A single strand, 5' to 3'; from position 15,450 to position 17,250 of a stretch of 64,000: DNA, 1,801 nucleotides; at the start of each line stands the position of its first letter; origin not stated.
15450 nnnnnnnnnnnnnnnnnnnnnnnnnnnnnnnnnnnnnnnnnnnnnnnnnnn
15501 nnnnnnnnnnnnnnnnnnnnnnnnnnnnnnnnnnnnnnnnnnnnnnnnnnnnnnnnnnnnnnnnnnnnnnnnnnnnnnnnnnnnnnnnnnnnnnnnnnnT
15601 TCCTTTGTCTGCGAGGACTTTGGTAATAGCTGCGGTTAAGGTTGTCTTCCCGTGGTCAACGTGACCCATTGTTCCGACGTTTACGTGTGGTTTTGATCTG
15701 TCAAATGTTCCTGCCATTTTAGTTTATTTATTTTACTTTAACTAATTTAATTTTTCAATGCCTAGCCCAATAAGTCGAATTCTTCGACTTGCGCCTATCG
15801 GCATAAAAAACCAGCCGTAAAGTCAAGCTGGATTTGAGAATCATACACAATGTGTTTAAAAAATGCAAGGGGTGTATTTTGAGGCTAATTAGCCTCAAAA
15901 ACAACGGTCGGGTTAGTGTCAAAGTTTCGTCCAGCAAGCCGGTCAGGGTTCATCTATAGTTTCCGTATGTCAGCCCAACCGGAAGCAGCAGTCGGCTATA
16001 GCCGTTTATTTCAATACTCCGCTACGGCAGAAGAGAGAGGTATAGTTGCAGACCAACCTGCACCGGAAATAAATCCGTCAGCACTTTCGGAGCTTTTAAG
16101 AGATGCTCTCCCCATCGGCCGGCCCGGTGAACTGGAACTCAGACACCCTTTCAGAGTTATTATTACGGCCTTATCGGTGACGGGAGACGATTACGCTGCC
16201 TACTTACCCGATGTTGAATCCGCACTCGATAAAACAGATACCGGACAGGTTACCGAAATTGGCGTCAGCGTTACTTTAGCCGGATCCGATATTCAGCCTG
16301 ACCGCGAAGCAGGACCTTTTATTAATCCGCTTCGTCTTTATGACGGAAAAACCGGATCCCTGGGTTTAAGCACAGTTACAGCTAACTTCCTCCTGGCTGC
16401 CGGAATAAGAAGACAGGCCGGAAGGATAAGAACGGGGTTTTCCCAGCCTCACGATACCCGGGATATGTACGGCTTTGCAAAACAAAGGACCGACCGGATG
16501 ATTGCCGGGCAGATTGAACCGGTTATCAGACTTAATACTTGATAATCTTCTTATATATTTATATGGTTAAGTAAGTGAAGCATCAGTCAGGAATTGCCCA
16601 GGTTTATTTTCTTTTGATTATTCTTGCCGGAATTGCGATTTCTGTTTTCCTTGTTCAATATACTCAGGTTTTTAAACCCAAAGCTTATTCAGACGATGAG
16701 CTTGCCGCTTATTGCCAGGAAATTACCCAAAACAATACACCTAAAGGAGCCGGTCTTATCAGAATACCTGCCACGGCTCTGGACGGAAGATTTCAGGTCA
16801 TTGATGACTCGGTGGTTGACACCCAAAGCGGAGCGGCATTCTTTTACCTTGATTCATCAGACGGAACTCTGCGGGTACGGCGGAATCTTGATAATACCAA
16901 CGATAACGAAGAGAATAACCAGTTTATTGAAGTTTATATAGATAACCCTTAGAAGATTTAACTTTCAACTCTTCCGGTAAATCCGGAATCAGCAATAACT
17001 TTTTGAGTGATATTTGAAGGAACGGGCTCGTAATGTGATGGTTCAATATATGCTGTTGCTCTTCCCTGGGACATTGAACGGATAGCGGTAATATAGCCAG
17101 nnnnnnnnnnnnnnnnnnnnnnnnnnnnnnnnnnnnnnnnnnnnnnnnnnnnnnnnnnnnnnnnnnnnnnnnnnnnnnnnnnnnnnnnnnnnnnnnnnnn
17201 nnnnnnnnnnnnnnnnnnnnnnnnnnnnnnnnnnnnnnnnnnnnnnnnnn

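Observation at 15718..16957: Second break in the str operon: GC-richer 208-aa ORF plus a small membrane protein between tuf and fusA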

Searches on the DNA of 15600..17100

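Call 6: search_rna_families(source=window, start=15600, end=17100, threshold=evalue, max_evalue=10, show_alignments=3)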
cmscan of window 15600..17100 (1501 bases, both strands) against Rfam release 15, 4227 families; matches with E-value up to 10: 2.
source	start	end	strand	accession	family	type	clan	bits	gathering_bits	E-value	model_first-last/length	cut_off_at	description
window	16649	16683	-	RF01824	RUF20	Gene;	-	11.5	60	7.1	1-425/425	no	RNA of unknown function 20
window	16689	16711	+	RF01119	sR32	Gene; snRNA; snoRNA; CD-box;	-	10.6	40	8.5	1-57/57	no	Small nucleolar RNA sR32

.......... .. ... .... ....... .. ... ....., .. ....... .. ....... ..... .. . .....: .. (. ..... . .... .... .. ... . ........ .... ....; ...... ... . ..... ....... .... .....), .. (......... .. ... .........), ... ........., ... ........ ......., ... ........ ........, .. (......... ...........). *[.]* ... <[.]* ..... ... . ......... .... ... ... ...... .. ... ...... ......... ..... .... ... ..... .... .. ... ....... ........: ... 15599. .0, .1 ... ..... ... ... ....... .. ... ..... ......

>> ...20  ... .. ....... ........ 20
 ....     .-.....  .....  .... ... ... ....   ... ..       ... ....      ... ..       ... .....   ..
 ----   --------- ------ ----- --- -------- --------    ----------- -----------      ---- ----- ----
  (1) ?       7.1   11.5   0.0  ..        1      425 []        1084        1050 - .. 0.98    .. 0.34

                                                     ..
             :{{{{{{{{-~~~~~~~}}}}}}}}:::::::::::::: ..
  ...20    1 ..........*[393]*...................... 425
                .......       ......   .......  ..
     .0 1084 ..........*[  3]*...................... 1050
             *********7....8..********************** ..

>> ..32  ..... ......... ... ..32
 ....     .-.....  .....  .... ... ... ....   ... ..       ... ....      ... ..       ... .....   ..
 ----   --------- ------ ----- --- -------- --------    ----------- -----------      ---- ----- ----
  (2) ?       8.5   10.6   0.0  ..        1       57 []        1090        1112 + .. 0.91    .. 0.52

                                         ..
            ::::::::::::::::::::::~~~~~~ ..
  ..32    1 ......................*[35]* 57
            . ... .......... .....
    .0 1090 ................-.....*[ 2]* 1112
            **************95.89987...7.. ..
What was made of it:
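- On Structured ncRNA (any Rfam family, including RNase P, tmRNA and SRP RNA): In 15600-17100 at E<=10 there are only two chance matches of 11 bits (call 6).
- No Rfam match even at E<=10 (call 6).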
